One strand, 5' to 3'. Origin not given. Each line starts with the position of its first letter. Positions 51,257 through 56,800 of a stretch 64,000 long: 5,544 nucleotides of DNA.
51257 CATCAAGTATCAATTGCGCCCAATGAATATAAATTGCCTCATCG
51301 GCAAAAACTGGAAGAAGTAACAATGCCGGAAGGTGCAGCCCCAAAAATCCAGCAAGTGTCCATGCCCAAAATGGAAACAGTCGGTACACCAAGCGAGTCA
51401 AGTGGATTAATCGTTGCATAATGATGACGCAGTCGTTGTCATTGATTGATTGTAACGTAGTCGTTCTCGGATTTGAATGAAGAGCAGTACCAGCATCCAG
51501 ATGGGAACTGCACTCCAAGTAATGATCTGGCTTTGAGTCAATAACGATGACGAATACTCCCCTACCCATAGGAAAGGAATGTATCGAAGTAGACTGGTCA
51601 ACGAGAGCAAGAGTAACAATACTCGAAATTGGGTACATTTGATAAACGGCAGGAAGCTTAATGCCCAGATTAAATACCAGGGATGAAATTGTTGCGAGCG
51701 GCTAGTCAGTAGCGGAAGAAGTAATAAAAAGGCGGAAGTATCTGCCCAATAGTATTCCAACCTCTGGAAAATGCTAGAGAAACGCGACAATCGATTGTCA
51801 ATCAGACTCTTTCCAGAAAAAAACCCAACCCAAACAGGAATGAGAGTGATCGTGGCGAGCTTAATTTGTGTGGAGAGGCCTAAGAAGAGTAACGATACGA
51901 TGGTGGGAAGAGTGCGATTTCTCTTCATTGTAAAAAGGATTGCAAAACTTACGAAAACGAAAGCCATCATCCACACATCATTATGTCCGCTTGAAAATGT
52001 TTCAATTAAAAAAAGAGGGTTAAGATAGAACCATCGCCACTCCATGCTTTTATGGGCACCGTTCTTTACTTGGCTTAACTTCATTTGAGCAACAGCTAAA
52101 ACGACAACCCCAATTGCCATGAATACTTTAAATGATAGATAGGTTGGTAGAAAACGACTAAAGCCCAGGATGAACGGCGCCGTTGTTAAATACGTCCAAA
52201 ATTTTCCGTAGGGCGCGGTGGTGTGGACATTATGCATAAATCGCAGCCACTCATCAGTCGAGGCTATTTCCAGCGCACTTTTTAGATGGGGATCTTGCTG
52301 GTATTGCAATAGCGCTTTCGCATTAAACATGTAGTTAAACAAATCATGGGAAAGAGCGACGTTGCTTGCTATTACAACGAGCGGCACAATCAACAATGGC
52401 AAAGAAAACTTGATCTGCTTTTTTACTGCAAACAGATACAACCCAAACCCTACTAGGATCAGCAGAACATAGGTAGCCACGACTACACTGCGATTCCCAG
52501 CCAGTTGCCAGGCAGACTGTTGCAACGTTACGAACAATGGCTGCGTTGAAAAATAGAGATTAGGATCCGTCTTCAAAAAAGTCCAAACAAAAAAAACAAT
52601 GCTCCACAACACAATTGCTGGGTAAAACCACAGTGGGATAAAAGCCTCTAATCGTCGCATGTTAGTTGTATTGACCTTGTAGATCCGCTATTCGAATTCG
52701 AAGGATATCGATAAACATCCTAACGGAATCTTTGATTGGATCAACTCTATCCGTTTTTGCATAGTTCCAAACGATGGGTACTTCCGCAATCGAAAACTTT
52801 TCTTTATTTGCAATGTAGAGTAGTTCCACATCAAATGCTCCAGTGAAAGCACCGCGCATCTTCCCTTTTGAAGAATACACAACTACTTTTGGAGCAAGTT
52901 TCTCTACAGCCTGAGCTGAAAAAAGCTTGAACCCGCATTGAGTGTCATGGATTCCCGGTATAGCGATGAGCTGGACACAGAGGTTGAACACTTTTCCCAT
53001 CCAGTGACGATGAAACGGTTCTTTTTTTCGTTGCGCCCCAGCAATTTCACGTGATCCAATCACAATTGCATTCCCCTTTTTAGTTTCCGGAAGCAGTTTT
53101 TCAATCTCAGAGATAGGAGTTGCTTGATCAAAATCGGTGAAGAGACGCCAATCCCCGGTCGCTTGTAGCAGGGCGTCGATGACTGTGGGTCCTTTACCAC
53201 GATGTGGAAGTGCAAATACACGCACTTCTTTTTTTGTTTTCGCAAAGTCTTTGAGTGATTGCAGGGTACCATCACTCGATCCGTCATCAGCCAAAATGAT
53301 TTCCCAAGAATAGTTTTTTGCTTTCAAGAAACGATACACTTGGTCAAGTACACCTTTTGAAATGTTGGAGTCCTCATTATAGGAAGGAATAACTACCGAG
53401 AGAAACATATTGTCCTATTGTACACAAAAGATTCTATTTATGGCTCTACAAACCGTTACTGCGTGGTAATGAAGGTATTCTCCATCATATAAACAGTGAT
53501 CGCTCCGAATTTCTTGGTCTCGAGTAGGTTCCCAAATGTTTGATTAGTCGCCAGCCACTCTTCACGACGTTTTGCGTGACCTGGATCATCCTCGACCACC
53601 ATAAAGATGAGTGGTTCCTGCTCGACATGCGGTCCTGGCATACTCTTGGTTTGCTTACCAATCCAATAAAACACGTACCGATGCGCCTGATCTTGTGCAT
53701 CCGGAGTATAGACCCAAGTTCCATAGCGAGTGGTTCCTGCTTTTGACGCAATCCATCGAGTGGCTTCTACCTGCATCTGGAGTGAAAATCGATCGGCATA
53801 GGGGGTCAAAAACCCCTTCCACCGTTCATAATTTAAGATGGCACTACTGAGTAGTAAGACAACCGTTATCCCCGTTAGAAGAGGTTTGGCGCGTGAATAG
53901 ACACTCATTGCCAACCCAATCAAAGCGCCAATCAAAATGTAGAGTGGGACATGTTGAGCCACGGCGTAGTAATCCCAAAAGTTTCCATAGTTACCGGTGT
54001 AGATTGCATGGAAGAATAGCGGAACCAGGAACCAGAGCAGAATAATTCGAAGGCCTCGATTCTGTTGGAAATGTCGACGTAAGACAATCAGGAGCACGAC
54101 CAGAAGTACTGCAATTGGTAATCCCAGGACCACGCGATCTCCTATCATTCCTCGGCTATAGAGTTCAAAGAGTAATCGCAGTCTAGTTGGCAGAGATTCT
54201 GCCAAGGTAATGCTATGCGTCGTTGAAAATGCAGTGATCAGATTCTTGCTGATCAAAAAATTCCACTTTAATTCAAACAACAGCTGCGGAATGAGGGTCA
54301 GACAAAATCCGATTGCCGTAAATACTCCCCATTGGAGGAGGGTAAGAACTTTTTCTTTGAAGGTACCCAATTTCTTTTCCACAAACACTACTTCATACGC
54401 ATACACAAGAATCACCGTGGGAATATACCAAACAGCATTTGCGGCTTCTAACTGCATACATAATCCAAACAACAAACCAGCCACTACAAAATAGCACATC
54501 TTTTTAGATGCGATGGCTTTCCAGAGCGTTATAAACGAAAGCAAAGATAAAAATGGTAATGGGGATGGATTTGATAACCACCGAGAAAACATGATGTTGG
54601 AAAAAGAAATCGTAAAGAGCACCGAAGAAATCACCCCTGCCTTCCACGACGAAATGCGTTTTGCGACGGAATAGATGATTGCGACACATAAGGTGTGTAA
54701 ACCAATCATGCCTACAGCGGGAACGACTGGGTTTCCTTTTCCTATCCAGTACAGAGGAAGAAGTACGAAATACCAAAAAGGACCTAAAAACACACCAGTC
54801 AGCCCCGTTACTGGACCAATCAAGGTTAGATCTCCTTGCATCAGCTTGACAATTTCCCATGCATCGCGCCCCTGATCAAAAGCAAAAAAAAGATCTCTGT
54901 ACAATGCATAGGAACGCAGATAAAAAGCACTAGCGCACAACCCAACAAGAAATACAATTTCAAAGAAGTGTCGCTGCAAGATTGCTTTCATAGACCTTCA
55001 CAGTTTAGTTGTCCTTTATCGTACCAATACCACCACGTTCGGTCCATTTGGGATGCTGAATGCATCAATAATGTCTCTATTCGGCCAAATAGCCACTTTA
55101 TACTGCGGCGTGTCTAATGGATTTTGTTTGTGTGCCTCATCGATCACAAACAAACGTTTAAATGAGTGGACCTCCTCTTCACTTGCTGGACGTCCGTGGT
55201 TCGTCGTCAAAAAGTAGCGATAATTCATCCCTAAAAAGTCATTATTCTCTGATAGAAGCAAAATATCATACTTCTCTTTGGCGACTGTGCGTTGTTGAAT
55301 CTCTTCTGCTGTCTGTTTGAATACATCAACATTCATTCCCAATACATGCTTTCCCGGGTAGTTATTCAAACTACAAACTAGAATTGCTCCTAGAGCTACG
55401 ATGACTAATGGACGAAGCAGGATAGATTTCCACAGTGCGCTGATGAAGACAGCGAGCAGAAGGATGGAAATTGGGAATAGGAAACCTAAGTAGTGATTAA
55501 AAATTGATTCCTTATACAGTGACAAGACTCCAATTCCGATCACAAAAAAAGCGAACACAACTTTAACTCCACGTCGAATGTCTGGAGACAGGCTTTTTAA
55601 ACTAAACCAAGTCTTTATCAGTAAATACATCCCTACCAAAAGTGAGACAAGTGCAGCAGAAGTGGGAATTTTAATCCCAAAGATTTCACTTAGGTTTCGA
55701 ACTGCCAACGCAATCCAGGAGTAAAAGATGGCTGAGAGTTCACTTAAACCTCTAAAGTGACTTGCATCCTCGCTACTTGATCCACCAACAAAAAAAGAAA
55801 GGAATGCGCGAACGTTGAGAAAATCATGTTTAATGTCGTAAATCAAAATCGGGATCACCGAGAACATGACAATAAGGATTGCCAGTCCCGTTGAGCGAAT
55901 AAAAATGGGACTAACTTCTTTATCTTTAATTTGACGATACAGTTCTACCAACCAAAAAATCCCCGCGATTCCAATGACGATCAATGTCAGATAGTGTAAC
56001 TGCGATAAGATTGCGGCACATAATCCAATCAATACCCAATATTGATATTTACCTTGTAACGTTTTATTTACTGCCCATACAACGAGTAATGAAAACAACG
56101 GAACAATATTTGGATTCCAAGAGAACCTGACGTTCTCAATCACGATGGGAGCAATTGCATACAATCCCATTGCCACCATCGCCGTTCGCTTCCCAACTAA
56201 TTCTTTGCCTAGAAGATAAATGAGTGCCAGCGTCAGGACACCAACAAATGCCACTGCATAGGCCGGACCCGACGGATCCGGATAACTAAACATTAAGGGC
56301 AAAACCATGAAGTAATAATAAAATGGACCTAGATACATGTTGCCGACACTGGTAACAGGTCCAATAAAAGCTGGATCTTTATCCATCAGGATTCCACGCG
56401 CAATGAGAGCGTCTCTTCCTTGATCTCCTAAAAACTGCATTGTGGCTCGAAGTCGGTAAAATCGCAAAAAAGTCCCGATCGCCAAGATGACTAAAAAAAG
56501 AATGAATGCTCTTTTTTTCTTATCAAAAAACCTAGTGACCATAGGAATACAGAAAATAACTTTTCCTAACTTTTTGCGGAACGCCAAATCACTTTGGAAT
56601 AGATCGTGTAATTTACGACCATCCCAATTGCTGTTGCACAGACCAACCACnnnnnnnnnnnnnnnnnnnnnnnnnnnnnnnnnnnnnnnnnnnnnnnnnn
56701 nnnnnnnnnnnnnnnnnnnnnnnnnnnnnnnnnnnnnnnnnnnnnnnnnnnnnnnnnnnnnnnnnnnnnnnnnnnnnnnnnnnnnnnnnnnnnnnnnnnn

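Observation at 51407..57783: Three repeated modules pairing a Dpm1/GtrB-like lipid-P-sugar synthase with GT-C enzymes (gtr-like logic)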

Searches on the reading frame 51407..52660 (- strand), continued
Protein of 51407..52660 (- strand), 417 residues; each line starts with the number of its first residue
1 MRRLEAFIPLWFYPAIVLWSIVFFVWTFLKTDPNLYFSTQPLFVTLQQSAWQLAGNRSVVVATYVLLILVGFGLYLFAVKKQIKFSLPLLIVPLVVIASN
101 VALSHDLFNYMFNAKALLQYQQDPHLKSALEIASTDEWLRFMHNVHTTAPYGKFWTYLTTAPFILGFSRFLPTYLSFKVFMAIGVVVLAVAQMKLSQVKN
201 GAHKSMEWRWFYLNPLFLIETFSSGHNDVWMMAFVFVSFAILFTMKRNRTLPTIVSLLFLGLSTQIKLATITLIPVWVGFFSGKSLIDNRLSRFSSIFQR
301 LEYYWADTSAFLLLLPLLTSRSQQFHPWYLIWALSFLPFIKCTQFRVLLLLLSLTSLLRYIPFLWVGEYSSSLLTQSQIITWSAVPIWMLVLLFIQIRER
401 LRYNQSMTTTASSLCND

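Call 49: fold_search(model_id=the predicted structure, library=pdb)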
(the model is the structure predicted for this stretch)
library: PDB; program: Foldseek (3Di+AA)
matches with E <= 10: 96; with E <= 0.001: 0
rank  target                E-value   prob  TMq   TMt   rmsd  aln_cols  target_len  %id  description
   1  9ehs_R                3.8e-01  0.18  0.15  0.16  24.4       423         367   12  Structure of a human adenosine A3 receptor complex bound to the covalent antagonist LUF7602 (released 2025-08-20)
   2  5gmy_A                5.7e-01  0.69  0.22  0.12  14.9       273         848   11  Crystal structure of the Archaeoglobus fulgidus oligosaccharyltransferase (O29867_ARCFU) tethered with an acceptor pep (released 2017-02-01)
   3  4y21                  1.1e+00  0.06  0.11  0.10  24.9       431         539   12  Crystal Structure of Munc13-1 MUN domain (released 2015-06-10)
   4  8imx_U                1.4e+00  0.44  0.31  0.30  15.2       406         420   12  Cryo-EM structure of GPI-T with a chimeric GPI-anchored protein (released 2023-08-16)
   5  6oh3                  1.5e+00  0.06  0.14  0.17  23.1       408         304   11  X-ray crystal structure of the mouse CMP-sialic acid transporter in complex with CMP-sialic acid, by lipidic cubic phase (released 2019-04-24)
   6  5m8a                  1.5e+00  0.05  0.12  0.11  26.3       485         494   15  Crystal structure of Eremococcus coleocola manganese transporter mutant E129A (released 2017-01-11)
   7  6wh4_A                1.9e+00  0.08  0.16  0.17  24.2       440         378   12  Crystal structure of HTR2A with inverse agonist (released 2020-09-23)
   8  9lni                  2.0e+00  0.08  0.12  0.19  15.7       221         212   12  Crystal structure of the de novo designed protein ZZ1 (released 2025-06-04)
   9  6w2y_B                2.1e+00  0.08  0.11  0.08  20.3       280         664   12  CryoEM Structure of GABAB1b Homodimer (released 2020-07-01)
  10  6rz5_B                2.3e+00  0.04  0.12  0.13  26.5       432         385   13  XFEL crystal structure of the human cysteinyl leukotriene receptor 1 in complex with zafirlukast (released 2019-10-30)
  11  5f15                  2.4e+00  0.41  0.33  0.26  15.1       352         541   13  Crystal Structure of ArnT from Cupriavidus metallidurans bound to Undecaprenyl phosphate (released 2016-02-17)
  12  9s6t_A                2.4e+00  0.35  0.33  0.29  16.1       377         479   12  Ternary cryo-EM structure of chicken ALG12 with Dol25-PP-GlcNAc2Man7, Dol25-P-Man, and Fab (released 2026-03-18)
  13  7c7s_A                2.4e+00  0.11  0.14  0.10  21.1       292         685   12  Cryo-EM structure of the CGP54626-bound human GABA(B) receptor in inactive state. (released 2020-07-01)
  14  8sa0                  2.4e+00  0.07  0.16  0.07  27.8       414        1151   12  CryoEM structure of P-Glycoprotein in occluded closed state under continuous turnover conditions with verapamil (released 2025-04-23)
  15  6c3i_B                2.7e+00  0.06  0.16  0.17  18.8       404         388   14  Crystal structure of the Deinococcus radiodurans Nramp/MntH divalent transition metal transporter G45R mutant in an in (released 2019-02-13)
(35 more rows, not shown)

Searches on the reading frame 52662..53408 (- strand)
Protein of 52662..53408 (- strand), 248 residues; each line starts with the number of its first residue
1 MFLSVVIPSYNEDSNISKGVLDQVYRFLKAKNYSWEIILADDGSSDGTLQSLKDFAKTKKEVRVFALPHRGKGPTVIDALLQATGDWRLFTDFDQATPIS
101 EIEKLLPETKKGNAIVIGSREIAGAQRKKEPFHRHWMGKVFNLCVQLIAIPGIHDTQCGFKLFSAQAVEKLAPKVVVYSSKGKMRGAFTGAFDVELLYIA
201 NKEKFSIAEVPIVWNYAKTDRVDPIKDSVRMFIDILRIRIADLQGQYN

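Call 5: search_protein_families(library=pfam, proteins=[window:52662-53408:-], max_evalue=0.01)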
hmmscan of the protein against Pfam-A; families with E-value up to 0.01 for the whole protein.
window:52662-53408:- (248 aa): 3 families
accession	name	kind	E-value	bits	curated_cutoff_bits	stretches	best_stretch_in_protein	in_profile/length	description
PF00535.33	Glycos_transf_2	-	6.3e-25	88.5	23.3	1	4-171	1-167/168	Glycosyl transferase family 2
PF13641.12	Glyco_tranf_2_3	-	0.0029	18.1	27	1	3-108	3-110/230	Glycosyltransferase like family 2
PF10111.15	Glyco_tranf_2_2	-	0.0054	16.7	27.3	1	4-103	1-100/276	Glycosyltransferase like family 2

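Call 11: search_protein_families(library=ncbifam, proteins=[window:52662-53408:-], max_evalue=0.001)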
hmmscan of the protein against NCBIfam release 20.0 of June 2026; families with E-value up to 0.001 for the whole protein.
window:52662-53408:- (248 aa): 14 families
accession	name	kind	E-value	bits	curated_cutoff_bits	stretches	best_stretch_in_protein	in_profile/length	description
NF047588.1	GlcsyltransPgfSStrep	equivalog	3.5e-19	69.2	500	1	1-171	1-167/308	glycosyltransferase PgfS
NF007986.1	PRK10714.1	equivalog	1.5e-11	43.9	529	1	3-167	8-168/316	undecaprenyl-phosphate 4-deoxy-4-formamido-L-arabinose transferase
NF041391.1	DPhHxTase_Halo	equivalog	3.3e-11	42.6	375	1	9-172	3-154/213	dolichyl-phosphate hexose transferase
NF041875.1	EPS_EpsD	equivalog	4.3e-10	39.5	370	1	3-165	1-158/325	exopolysaccharide biosynthesis glycosyltransferase EpsD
TIGR04182.1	glyco_TIGR04182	equivalog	6.4e-10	38.9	325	1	4-238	3-217/293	S-layer glycoprotein N-glycosyltransferase AglJ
TIGR03937.1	PgaC_IcaA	equivalog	2.5e-09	36.6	422.3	1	3-93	47-134/407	poly-beta-1,6-N-acetyl-D-glucosamine synthase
NF038302.1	EPS_HpsE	equivalog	5.8e-09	35.3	300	1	3-96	3-98/307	hormogonium polysaccharide biosynthesis glycosyltransferase HpsE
NF050050.1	ProtGlycPglI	equivalog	2.1e-08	33.9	500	1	2-120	3-119/306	GalNAc(5)-diNAcBac-PP-undecaprenol beta-1,3-glucosyltransferase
TIGR04283.1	glyco_like_mftF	equivalog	2.8e-08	33.6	182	1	3-104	1-92/221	TIGR04283 family arsenosugar biosynthesis glycosyltransferase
NF007482.0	PRK10073.1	equivalog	5.3e-08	32.2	423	1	3-99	8-100/334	glycosyltransferase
NF047683.1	TeichurnBiosyTuaG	equivalog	8.6e-08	32.1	400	1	3-106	8-108/252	teichuronic acid biosynthesis protein TuaG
NF010496.0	PRK13915.1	equivalog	3.8e-07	29.5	262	1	3-98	33-130/307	glucosyl-3-phosphoglycerate synthase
NF053739.1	GlytfEpsEBac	equivalog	0.00071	18.6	450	1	4-72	4-69/265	glycosyltransferase EpsE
TIGR04242.1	nodulat_NodC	equivalog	0.00088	18.3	550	0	4-110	51-157/395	chitooligosaccharide synthase NodC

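Call 13: search_solved_structures(query=window:52662-53408:-, max_evalue=0.001, show_alignments=1)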
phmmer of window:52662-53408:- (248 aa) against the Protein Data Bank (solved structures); distinct sequences matched with E-value up to 0.001: 18.
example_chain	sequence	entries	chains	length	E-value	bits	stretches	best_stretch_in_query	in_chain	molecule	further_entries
5mlz_A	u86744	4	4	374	4.7e-15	58.7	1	2-166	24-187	Dolichol monophosphate mannose synthase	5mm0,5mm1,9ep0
9bhc_C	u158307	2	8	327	1.2e-08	37.8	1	3-165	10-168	Undecaprenyl-phosphate 4-deoxy-4-formamido-L-arabinose transferase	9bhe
8vxh_A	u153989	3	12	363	1.6e-08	37.4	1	3-165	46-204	Undecaprenyl-phosphate 4-deoxy-4-formamido-L-arabinose transferase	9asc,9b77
5eke_A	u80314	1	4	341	2.5e-08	36.7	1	3-147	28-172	Uncharacterized glycosyltransferase sll0501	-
5ekp_C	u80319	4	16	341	2.6e-08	36.7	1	3-147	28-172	Uncharacterized glycosyltransferase sll0501 | Glycosyltransferase sll0501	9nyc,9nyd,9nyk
9nye_A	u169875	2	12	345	2.6e-08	36.7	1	3-147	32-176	Glycosyltransferase sll0501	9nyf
9hwj_A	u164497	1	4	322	4.4e-08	35.9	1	3-168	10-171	Undecaprenyl-phosphate 4-deoxy-4-formamido-L-arabinose transferase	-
8bz8_A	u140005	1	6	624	1.1e-06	31.4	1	3-122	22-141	Glycosyltransferase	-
8bz4_A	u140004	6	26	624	1.1e-06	31.3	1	3-122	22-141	Glycosyltransferase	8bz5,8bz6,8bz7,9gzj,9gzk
6yv7_B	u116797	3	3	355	1.4e-05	27.7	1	4-99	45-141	Glycosyl transferase, family 2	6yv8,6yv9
6yv7_A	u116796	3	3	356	1.4e-05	27.7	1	4-99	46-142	Glycosyl transferase, family 2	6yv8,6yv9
7on7_A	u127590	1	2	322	7.3e-05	25.4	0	66-113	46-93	SAKe6BE-L2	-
2z87_A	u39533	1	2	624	0.00013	24.5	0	3-111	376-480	Chondroitin synthase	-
2z86_A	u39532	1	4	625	0.00013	24.5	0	3-111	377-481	Chondroitin synthase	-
5tze_C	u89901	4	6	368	0.00018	24.1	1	3-95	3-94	Glycosyl transferase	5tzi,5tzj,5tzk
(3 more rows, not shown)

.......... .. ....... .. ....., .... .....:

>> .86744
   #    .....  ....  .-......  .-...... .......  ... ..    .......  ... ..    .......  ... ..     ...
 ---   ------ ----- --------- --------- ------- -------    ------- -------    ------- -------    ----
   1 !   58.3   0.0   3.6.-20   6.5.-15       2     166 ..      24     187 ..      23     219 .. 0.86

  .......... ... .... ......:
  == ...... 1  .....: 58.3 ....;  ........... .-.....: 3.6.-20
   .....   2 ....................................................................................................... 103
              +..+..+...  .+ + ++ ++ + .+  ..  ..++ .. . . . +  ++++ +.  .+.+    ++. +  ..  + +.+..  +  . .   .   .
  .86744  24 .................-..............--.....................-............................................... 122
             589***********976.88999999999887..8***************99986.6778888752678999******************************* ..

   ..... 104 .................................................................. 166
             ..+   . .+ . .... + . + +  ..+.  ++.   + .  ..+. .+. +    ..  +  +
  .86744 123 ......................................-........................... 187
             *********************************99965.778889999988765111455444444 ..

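Call 19: find_encoding_contigs(protein=window:52662-53408:-, flank=10000, max_places=6)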
Protein window:52662-53408:- (248 aa): 4 contigs read that carry it; 3 places shown.
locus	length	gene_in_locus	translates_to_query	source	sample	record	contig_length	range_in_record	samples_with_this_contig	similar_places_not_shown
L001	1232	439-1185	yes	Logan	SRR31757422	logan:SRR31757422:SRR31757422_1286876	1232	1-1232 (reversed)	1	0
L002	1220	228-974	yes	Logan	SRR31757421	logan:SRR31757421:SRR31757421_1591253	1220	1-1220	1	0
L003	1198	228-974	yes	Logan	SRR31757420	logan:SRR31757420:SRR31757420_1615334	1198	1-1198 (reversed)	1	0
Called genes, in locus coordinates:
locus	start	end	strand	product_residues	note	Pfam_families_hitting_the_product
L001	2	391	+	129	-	?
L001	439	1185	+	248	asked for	PF00535:Glycos_transf_2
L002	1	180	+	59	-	?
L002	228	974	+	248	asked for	PF00535:Glycos_transf_2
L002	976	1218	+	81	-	?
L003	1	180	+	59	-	?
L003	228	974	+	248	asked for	PF00535:Glycos_transf_2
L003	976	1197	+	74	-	?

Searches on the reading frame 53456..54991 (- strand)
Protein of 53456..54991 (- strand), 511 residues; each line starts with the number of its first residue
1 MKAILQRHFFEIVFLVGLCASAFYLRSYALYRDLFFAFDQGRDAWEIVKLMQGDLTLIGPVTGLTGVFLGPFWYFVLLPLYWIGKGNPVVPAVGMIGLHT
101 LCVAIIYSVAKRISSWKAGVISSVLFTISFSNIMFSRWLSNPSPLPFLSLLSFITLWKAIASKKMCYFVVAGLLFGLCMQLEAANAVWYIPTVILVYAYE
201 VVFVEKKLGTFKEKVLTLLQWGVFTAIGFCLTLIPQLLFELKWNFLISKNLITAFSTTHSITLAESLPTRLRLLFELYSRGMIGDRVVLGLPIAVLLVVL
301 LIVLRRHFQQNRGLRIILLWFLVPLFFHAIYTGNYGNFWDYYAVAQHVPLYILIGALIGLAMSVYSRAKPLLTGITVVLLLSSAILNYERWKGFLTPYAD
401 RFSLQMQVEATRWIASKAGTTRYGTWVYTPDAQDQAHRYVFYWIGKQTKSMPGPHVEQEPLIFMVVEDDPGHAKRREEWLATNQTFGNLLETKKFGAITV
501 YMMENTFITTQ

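Call 5: search_protein_families(library=pfam, proteins=[window:53456-54991:-], max_evalue=0.01)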
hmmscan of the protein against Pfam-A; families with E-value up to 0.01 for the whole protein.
window:53456-54991:- (511 aa): 1 family
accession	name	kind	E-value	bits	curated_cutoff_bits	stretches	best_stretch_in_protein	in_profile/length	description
PF13231.12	PMT_2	-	2.6e-05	24.9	26.1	1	99-198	32-129/160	Dolichyl-phosphate-mannose-protein mannosyltransferase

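Call 17: search_protein_families(library=pfam, proteins=[window:53456-54991:-], max_evalue=10)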
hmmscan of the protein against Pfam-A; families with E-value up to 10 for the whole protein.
window:53456-54991:- (511 aa): 1 family
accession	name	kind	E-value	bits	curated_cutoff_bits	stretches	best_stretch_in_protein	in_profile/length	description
PF13231.12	PMT_2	-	2.6e-05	24.9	26.1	1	99-198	32-129/160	Dolichyl-phosphate-mannose-protein mannosyltransferase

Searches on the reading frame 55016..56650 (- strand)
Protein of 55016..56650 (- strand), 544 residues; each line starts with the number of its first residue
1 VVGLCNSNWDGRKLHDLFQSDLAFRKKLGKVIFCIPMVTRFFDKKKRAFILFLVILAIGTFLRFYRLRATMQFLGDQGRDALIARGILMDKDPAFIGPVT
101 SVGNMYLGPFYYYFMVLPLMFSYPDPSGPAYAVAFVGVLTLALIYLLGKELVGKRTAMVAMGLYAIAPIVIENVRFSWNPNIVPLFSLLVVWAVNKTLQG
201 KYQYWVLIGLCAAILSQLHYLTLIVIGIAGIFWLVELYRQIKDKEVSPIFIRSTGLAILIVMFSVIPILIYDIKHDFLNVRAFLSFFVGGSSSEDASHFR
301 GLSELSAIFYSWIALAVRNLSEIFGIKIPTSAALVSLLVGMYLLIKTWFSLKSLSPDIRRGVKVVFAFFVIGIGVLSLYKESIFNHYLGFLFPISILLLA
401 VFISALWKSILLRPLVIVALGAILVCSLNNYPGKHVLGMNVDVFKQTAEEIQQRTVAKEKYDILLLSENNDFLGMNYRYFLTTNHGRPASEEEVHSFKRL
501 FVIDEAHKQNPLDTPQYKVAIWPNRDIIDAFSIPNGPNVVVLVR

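Call 5: search_protein_families(library=pfam, proteins=[window:55016-56650:-], max_evalue=0.01)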
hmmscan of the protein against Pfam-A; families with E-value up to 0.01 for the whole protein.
window:55016-56650:- (544 aa): 1 family
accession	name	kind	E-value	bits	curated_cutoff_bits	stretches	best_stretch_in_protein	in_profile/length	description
PF13231.12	PMT_2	-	7e-08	33.3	26.1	1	133-263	28-152/160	Dolichyl-phosphate-mannose-protein mannosyltransferase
